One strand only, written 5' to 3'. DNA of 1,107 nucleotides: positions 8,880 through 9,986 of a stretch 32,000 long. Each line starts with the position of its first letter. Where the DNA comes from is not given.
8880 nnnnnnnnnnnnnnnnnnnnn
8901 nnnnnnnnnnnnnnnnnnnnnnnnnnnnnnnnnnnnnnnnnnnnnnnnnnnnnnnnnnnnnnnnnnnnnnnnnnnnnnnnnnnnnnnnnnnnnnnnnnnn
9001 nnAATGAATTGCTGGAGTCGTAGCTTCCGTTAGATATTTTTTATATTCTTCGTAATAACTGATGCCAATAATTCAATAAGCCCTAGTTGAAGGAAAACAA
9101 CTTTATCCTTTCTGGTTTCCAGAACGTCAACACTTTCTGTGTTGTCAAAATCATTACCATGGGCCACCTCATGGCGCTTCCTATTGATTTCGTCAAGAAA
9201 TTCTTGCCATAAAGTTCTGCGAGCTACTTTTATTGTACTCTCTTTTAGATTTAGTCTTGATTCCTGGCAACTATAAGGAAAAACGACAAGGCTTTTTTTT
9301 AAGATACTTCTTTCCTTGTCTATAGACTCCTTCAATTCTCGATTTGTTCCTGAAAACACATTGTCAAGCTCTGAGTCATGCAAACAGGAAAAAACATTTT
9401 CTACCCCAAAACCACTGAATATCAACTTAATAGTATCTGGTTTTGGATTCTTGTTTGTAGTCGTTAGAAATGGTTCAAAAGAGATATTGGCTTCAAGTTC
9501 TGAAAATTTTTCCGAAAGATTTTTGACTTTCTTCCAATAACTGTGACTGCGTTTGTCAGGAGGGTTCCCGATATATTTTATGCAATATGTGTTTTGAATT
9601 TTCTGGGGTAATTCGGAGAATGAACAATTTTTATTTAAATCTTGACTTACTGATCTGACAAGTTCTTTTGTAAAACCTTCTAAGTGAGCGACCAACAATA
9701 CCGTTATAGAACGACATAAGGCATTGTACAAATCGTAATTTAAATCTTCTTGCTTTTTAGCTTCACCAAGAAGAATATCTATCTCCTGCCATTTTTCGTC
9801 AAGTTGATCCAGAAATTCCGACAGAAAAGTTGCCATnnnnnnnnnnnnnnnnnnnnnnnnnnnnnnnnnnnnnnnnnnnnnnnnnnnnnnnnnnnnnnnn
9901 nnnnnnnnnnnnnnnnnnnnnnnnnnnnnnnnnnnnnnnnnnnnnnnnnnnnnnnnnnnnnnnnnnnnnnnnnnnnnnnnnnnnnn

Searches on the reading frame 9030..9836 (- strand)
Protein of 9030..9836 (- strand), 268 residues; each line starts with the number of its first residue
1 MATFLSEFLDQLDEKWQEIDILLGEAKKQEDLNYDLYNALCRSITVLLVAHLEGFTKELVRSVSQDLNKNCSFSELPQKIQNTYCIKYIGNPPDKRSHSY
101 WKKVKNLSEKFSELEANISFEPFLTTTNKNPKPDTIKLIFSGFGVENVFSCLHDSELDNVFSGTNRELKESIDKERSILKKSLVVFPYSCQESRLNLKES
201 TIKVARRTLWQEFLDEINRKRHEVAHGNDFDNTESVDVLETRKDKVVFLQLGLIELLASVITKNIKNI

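Call 3: search_protein_families(library=pfam, proteins=[window:9030-9836:-], max_evalue=0.01)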
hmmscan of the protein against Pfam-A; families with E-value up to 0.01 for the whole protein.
window:9030-9836:- (268 aa): 2 families
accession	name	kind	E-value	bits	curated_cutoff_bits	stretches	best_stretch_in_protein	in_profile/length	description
PF18735.6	HEPN_RiboL-PSP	-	7.3e-18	65.6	28.4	1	15-244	6-176/191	RiboL-PSP-HEPN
PF18737.6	HEPN_MAE_28990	-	9.1e-09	36.2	26.8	1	5-249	2-194/211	MAE_28990/MAE_18760-like HEPN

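Call 7: search_protein_families(library=padloc, proteins=[window:9030-9836:-], max_evalue=0.01)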
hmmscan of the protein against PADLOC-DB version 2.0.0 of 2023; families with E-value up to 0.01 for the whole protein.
window:9030-9836:- (268 aa): 0 families

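Call 8: search_protein_families(library=ncbifam, proteins=[window:9030-9836:-], max_evalue=0.01)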
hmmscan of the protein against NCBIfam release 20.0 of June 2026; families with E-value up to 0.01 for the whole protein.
window:9030-9836:- (268 aa): 1 family
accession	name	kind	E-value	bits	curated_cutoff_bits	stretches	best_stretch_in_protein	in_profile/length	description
NF040559.1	CAS_Csx20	equivalog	0.006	17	70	0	79-182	16-114/124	CRISPR-associated protein Csx20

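Call 14: find_homologous_proteins(query=window:9030-9836:-, max_evalue=0.001)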
Query window:9030-9836:- (268 aa): 60 proteins with E <= 0.001 among 1207 candidates.
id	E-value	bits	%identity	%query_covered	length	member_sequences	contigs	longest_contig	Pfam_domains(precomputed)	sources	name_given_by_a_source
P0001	1.3e-172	590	100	100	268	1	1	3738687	PF18735.7,PF18737.7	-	-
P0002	6.6e-143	493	84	99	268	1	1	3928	PF18735.7,PF18737.7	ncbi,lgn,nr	ncbi:MAG: hypothetical protein D3924_08575 [Candidatus Electrothrix sp. AR4]|nr:hypothetical protein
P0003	2.6e-99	350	62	99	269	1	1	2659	PF18735.7,PF18737.7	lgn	-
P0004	4.5e-97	343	56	99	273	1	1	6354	PF18735.7,PF18737.7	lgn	-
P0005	9.0e-96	338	62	99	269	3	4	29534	PF18735.7,PF18737.7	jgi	jgi:hypothetical protein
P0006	5.0e-94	333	57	100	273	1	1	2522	PF18735.7,PF18737.7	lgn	-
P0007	1.1e-91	325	59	98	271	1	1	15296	PF18735.7,PF18737.7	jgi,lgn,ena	-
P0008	2.2e-88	314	54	98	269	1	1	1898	PF18735.7,PF18737.7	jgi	-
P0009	4.4e-88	313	55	99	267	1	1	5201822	PF18735.7,PF18737.7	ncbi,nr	ncbi:MAE_28990/MAE_18760 family HEPN-like nuclease [Microbulbifer sp. MKSA007]|nr:MAE_28990/MAE_1876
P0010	5.2e-88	313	56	99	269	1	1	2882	PF18735.7,PF18737.7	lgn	-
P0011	8.4e-88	312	56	98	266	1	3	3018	PF18735.7,PF18737.7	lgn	-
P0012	1.7e-86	308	56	98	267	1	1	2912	PF18735.7,PF18737.7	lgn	-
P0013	2.7e-86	307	55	99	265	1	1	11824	PF18735.7,PF18737.7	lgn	-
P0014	2.9e-86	307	55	100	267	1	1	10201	PF18735.7,PF18737.7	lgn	-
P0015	8.5e-83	296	54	98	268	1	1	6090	PF18735.7,PF18737.7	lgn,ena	-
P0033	4.8e-66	241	46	97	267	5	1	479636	PF18735.7,PF18737.7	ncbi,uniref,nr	ncbi:HEPN_RiboL-PSP domain-containing protein [Vibrio owensii]|uniref:HEPN_RiboL-PSP domain-containi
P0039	1.5e-62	230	44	97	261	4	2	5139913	PF18735.7,PF18737.7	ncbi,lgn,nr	ncbi:HEPN domain-containing protein [Serratia sp. B1]|nr:HEPN domain-containing protein [Serratia sp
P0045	5.6e-59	218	42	97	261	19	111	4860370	PF18735.7,PF18737.7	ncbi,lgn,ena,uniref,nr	ncbi:hypothetical protein E9H87_000958 [Escherichia coli]|uniref:MAE_28990/MAE_18760 family HEPN-lik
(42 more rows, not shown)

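Call 18: search_protein_families(library=padloc, proteins=[P0045, P0039, P0009, P0002, P0033], max_evalue=1)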
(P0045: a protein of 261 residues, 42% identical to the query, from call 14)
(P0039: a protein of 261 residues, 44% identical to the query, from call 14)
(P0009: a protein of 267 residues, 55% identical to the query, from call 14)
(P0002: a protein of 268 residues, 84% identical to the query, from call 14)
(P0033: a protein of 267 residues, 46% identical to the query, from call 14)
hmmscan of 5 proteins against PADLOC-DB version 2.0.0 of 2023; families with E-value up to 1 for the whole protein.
P0045 (261 aa): 1 family
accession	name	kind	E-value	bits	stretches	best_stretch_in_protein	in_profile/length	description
PDLC03285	MTase_II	-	0.00015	19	1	59-176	182-299/413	Type II methyltransferase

P0039 (261 aa): 0 families

P0009 (267 aa): 0 families

P0002 (268 aa): 1 family
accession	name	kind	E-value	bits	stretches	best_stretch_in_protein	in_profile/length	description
PDLC01834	CARF2--CARF_HEPN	-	0.0034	14.3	1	18-119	144-243/404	-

P0033 (267 aa): 0 families

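Call 19: find_related_loci(query=A1, collection=genome_contigs, flank=6000)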
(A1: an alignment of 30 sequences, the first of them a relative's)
Query A1 (268 aa) in genome_contigs; peptide patterns used: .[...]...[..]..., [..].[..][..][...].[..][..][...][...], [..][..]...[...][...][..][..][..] (x = any residue, [..] = any of these).
108 stretches matched a pattern; 17 encode a relative of the query (tblastn E <= 1e-3); 16 distinct loci.
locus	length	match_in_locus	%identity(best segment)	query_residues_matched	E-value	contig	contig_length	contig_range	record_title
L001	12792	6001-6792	44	1-265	6e-71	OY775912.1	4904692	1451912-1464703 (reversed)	MAG: Anaerohalosphaeraceae bacterium isolate 978f9c3d-91dc-4e11-95ec-8fa255ba7f00 genome assembly, chromosome: 1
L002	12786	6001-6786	42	1-264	3e-68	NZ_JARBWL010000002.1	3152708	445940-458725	Pseudomonas fungipugnans strain 681 contig_2, whole genome shotgun sequence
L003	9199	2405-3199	44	1-263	2e-67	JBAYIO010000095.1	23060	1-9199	MAG: Victivallaceae bacterium isolate SO_2016_GW1_32 scaffold03883_OW334_2016, whole genome shotgun sequence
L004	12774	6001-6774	42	1-261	3e-61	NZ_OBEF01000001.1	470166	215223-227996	Enterobacter sp. CC120223-11, whole genome shotgun sequence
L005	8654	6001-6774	41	1-261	5e-61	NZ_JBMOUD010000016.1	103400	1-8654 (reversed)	Rouxiella sp. Mn2063 NODE_16_length_103400_cov_84.974972, whole genome shotgun sequence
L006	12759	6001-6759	40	4-257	1e-60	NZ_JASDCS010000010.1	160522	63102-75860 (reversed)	Psychrobacter sp. APC 3281 S1_500.fa_NODE_8, whole genome shotgun sequence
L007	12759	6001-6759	40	4-257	5e-60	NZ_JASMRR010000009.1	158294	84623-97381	Psychrobacter sp. Arc29 P26766_125_S25_Arc29_9_length_158294_cov_467, whole genome shotgun sequence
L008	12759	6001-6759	41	4-257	7e-58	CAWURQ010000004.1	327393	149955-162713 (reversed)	MAG: uncultured Psychrobacter sp. isolate HER22_SLD_50_PacBio_bin_1 genome assembly, contig: HER22_SLD_50_PacBio_bin_1-r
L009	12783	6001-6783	41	1-262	6e-54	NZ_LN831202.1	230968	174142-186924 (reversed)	Paenibacillus ihuae strain GD6, whole genome shotgun sequence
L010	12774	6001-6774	39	1-261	7e-52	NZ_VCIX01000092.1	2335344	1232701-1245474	Paenibacillus paridis strain py1325 scaffold18, whole genome shotgun sequence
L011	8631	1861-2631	39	3-261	4e-52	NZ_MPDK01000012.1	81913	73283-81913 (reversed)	Sulfoacidibacillus thermotolerans strain Y002 contig12, whole genome shotgun sequence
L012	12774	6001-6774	41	1-261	7e-61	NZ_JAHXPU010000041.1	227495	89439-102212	Pantoea sp. B65 403, whole genome shotgun sequence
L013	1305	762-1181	42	1-140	3e-36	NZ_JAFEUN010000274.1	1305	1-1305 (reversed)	Parashewanella hymeniacidonis strain 202IG2-18 contig274, whole genome shotgun sequence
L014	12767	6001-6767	41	1-259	9e-31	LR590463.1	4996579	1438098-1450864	Serratia rubidaea strain NCTC12971 genome assembly, chromosome: 1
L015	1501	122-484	35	140-263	3e-21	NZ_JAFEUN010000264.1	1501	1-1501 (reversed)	Parashewanella hymeniacidonis strain 202IG2-18 contig264, whole genome shotgun sequence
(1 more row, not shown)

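Call 22: find_encoding_contigs(protein=P0002, flank=5000, max_places=3)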
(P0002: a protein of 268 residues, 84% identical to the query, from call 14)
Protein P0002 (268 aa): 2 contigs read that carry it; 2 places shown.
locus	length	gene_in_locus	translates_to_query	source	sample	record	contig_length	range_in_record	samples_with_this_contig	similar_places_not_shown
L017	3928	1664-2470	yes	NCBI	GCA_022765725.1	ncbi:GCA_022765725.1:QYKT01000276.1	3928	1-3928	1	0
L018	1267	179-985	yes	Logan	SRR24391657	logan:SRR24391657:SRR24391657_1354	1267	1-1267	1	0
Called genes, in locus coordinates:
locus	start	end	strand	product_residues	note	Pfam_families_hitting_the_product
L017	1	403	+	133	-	?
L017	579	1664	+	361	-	PF03235:GmrSD_N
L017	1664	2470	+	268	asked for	PF18737:HEPN_MAE_28990, PF18735:HEPN_RiboL-PSP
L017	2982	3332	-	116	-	PF01797:Y1_Tnp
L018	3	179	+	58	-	?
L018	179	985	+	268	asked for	PF18737:HEPN_MAE_28990, PF18735:HEPN_RiboL-PSP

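Call 23: find_encoding_contigs(protein=P0005, flank=5000, max_places=4)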
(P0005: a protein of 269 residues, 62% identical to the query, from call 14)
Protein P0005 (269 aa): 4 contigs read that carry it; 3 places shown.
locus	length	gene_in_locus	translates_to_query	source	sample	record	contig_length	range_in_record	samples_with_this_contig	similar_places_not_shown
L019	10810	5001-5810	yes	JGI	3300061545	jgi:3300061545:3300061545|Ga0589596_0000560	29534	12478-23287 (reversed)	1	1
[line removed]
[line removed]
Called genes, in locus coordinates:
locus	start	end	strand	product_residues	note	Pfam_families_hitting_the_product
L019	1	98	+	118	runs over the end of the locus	-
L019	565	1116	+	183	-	-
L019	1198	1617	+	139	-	-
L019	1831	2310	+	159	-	PF12773:DZR (faint), PF13240:Zn_Ribbon_1 (faint)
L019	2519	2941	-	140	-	-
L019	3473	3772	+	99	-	-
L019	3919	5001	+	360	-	PF03235:GmrSD_N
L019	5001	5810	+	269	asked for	PF18737:HEPN_MAE_28990 (weak), PF18735:HEPN_RiboL-PSP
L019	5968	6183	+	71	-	-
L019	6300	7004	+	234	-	-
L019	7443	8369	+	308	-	PF14253:AbiH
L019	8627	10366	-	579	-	PF00580:UvrD-helicase, PF13245:AAA_19, PF13604:AAA_30 (faint), PF13361:UvrD_C (faint)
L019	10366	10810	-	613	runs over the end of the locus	PF02463:SMC_N (faint), PF11398:DUF2813 (weak), PF13175:AAA_15, PF13476:AAA_23, PF13175:AAA_15, PF13304:AAA_21, PF20469:OLD-like_TOPRIM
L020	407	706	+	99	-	-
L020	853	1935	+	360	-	PF03235:GmrSD_N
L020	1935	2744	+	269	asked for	PF18737:HEPN_MAE_28990 (weak), PF18735:HEPN_RiboL-PSP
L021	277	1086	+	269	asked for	PF18737:HEPN_MAE_28990 (weak), PF18735:HEPN_RiboL-PSP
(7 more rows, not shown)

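Call 24: find_encoding_contigs(protein=P0007, flank=5000, max_places=3)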
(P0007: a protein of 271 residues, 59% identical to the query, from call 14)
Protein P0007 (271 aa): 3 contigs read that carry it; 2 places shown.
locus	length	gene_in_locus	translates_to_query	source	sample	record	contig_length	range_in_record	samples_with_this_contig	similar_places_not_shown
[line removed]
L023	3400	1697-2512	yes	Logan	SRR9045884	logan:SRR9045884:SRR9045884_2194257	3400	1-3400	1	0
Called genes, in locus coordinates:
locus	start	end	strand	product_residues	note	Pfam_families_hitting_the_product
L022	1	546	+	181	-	?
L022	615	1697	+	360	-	PF03235:GmrSD_N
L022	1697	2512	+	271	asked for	PF18737:HEPN_MAE_28990 (weak), PF18735:HEPN_RiboL-PSP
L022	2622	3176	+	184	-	PF00239:Resolvase, PF02796:HTH_7 (weak)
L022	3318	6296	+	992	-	PF04313:HSDR_N (faint), PF02384:N6_Mtase, PF20473:MmeI_Mtase (weak), PF07669:Eco57I, PF12950:TaqI_C (weak)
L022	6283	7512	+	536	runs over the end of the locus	PF02384:N6_Mtase, PF07669:Eco57I, PF22837:M_Eco57I_C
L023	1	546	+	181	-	?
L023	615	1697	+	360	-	PF03235:GmrSD_N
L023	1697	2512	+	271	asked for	PF18737:HEPN_MAE_28990 (weak), PF18735:HEPN_RiboL-PSP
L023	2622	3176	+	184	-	PF00239:Resolvase, PF02796:HTH_7 (weak)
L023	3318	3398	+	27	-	?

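Call 35: find_encoding_contigs(protein=P0045, flank=4000, max_places=4)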
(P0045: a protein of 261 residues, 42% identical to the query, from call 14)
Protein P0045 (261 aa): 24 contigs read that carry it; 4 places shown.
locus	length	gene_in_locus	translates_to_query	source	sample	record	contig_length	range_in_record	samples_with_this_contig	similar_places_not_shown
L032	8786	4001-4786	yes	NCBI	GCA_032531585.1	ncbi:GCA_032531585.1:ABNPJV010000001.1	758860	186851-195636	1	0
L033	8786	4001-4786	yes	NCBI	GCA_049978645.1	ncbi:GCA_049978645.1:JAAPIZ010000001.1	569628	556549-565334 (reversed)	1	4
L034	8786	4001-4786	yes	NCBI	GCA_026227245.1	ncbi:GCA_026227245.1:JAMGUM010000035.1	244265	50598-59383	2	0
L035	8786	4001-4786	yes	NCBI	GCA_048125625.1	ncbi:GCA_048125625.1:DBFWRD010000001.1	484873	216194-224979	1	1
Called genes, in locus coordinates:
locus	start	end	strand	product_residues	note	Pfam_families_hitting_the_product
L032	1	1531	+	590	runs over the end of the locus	PF06056:Terminase_5, PF13384:HTH_23 (weak), PF13518:HTH_28 (faint), PF03237:Terminase_6N, PF17289:Terminase_6C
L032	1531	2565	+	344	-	PF04860:Phage_portal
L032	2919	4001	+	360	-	PF03235:GmrSD_N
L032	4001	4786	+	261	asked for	PF18737:HEPN_MAE_28990, PF18735:HEPN_RiboL-PSP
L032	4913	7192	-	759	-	PF05840:Phage_GPA, PF23343:REP_ORF2-G2P (weak)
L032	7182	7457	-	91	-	PF17399:DUF5405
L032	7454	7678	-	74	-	PF01258:zf-dskA_traR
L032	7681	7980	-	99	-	PF17399:DUF5405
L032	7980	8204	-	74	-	PF10809:DUF2732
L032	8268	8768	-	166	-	PF26815:Phage_RepB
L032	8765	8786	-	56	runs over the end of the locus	-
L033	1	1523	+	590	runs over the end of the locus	PF06056:Terminase_5, PF13384:HTH_23 (weak), PF13518:HTH_28 (faint), PF03237:Terminase_6N, PF17289:Terminase_6C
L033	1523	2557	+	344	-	PF04860:Phage_portal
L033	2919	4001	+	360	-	PF03235:GmrSD_N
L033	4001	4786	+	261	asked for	PF18737:HEPN_MAE_28990, PF18735:HEPN_RiboL-PSP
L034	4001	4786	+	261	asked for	PF18737:HEPN_MAE_28990, PF18735:HEPN_RiboL-PSP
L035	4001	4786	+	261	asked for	PF18737:HEPN_MAE_28990, PF18735:HEPN_RiboL-PSP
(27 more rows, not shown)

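Call 41: find_related_loci(query=A1, collection=metagenome_contigs, flank=4000)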
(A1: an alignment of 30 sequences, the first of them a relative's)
Query A1 (268 aa) in metagenome_contigs; peptide patterns used: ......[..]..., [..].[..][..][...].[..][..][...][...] (x = any residue, [..] = any of these).
169 stretches matched a pattern; 31 encode a relative of the query (tblastn E <= 1e-3); 31 distinct loci.
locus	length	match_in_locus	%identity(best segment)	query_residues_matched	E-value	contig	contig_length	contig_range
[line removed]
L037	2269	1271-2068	51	1-265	1e-89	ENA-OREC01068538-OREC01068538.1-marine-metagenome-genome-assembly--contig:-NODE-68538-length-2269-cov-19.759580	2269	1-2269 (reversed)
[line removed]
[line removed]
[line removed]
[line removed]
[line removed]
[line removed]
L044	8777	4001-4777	44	1-261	4e-74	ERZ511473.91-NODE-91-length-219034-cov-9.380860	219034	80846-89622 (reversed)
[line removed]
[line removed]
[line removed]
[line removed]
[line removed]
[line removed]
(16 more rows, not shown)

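Call 42: find_related_loci(query=A1, collection=viral_contigs, flank=4000)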
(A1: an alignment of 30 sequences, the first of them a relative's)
Query A1 (268 aa) in viral_contigs; peptide patterns used: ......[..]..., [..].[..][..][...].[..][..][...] (x = any residue, [..] = any of these).
26 stretches matched a pattern; 6 encode a relative of the query (tblastn E <= 1e-3); 6 distinct loci.
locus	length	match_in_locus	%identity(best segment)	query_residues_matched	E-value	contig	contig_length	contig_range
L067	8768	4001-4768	41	1-259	4e-63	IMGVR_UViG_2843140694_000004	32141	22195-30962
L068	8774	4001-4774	40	1-261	9e-62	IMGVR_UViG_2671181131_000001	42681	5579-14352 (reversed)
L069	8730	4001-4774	41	1-261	8e-61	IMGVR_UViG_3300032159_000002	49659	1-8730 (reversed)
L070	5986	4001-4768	41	1-259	2e-59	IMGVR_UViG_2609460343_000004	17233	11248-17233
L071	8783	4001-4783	39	1-264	1e-56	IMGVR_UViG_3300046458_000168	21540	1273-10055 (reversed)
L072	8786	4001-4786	37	1-259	3e-48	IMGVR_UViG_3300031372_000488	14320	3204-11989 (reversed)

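Call 46: search_protein_families(library=pfam, alignment_id=A2, max_evalue=0.001)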
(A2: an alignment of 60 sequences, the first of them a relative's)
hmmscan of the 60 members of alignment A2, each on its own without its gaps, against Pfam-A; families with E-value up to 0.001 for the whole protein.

A. member 1, L001:6848-8167:- (439 aa): 1 family
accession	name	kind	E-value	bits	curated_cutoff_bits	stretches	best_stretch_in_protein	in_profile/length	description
PF02486.25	Rep_trans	-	9e-18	65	29.6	1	207-399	4-191/201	Replication initiation factor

B. families by the number of members that match (of 60 scanned): 50 families (the first 25 are shown)
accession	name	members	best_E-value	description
PF05840.19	Phage_GPA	3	5.8e-124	Bacteriophage replication gene A protein (GPA)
PF01797.21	Y1_Tnp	3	8.9e-42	Transposase IS200 like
PF23343.2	REP_ORF2-G2P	3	2.1e-07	Replication-associated protein ORF2/G2P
PF00133.28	tRNA-synt_1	1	1.9e-150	tRNA synthetases class I (I, L, M and V)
PF11358.13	DUF3158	1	3.3e-59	Protein of unknown function (DUF3158)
PF00239.26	Resolvase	1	1.8e-45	Resolvase, N terminal domain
PF04002.20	RadC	1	2.2e-44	RadC-like JAB domain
PF13646.12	HEAT_2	1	1.1e-42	HEAT repeats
PF08264.19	Anticodon_1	1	4.3e-39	Anticodon-binding domain of tRNA ligase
PF11140.13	DUF2913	1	5.8e-36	Protein of unknown function (DUF2913)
PF03130.22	HEAT_PBS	1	5.6e-28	PBS lyase HEAT-like repeat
PF03693.20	ParD_antitoxin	1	1.4e-25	Bacterial antitoxin of ParD toxin-antitoxin type II system and RHH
PF13683.12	rve_3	1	3.5e-25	Integrase core domain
PF07729.17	FCD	1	7.4e-25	FCD domain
PF13513.12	HEAT_EZ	1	1.2e-24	HEAT-like repeat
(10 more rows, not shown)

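Call 56: predict_structure(alignment_id=A1)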
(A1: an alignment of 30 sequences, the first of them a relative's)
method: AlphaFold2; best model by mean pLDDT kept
length: 268 residues; sequences in the alignment: 30
mean_pLDDT: 91.2   pTM: 0.90
mean pLDDT of the five models: 91.2, 90.6, 90.3, 89.7, 89.5
residues with pLDDT >= 90: 210; 70-90: 43; 50-70: 15; < 50: 0
segments of 3 or more residues with pLDDT < 50: none
pLDDT, mean of each block of 10 residues (from residue 1): 93 93 96 93 94 93 97 96 93 85 96 96 76 90 93 92 94 96 96 88 79 94 77 84 97 97 85
secondary structure, 60 per line:
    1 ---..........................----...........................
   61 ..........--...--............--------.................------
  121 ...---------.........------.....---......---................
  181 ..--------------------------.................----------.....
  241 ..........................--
elements in order: H4-29 H34-70 H78-89 H98-114 H133-141 H148-152 H156-161 H165-182 H209-225 H236-266
